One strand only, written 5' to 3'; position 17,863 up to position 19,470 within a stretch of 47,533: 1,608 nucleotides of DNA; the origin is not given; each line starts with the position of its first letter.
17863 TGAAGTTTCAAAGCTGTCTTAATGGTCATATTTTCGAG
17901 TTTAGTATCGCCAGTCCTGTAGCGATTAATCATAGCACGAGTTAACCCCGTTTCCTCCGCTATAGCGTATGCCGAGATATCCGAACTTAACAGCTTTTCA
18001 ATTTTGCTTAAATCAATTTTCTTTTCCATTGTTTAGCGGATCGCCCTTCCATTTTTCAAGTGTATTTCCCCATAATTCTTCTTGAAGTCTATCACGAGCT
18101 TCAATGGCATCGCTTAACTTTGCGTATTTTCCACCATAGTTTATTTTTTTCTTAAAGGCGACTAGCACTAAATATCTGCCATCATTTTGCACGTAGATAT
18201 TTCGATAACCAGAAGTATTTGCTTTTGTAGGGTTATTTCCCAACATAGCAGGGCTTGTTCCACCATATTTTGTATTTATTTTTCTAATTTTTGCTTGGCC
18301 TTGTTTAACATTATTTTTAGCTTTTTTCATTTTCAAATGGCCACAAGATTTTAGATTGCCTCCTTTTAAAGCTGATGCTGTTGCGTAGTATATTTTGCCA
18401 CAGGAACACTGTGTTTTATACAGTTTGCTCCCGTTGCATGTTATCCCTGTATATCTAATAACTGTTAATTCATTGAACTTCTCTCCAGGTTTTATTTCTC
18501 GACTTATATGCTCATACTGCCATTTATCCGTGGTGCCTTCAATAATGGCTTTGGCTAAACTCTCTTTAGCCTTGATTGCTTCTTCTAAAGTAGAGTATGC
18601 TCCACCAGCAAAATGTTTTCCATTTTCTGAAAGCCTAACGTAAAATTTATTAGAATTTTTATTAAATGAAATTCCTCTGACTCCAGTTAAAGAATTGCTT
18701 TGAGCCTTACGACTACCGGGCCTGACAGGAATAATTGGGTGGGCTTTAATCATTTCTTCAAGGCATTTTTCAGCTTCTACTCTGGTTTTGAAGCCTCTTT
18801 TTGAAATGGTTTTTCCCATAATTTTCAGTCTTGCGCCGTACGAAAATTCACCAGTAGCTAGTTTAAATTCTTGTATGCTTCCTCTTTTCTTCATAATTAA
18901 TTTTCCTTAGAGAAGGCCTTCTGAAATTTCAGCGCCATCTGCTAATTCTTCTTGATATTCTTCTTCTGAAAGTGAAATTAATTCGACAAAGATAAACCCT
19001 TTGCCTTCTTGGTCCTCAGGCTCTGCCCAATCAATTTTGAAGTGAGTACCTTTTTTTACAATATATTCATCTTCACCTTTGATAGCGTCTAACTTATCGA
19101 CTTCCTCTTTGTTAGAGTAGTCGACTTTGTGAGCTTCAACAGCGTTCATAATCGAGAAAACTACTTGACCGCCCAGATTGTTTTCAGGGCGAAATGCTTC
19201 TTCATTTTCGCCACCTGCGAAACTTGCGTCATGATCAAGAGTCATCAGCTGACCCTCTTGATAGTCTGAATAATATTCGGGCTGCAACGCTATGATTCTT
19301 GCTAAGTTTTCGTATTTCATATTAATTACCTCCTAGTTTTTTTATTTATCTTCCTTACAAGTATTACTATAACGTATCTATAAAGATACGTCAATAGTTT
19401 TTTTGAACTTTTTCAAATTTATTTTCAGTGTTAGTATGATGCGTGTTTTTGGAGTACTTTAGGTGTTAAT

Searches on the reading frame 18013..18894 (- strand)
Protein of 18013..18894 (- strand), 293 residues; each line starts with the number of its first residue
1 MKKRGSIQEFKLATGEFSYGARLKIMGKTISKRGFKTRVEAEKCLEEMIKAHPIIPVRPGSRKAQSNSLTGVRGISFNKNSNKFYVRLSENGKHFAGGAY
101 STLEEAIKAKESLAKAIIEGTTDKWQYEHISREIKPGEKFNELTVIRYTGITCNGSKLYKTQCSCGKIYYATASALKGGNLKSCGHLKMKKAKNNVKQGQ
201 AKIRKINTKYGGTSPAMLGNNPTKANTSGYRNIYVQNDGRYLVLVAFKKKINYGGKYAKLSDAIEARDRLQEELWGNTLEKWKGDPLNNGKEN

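Call 113: search_solved_structures(query=window:18013-18894:-, max_evalue=0.01)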
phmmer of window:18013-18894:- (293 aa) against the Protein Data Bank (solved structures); distinct sequences matched with E-value up to 0.01: 0.

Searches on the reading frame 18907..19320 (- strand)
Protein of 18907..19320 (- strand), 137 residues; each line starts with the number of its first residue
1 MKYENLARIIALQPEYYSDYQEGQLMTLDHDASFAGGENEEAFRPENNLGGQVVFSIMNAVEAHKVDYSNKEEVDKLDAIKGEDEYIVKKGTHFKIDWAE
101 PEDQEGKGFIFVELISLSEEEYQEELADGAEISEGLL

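Call 114: search_solved_structures(query=window:18907-19320:-, max_evalue=0.01)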
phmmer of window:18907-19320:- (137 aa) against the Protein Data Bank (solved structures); distinct sequences matched with E-value up to 0.01: 0.
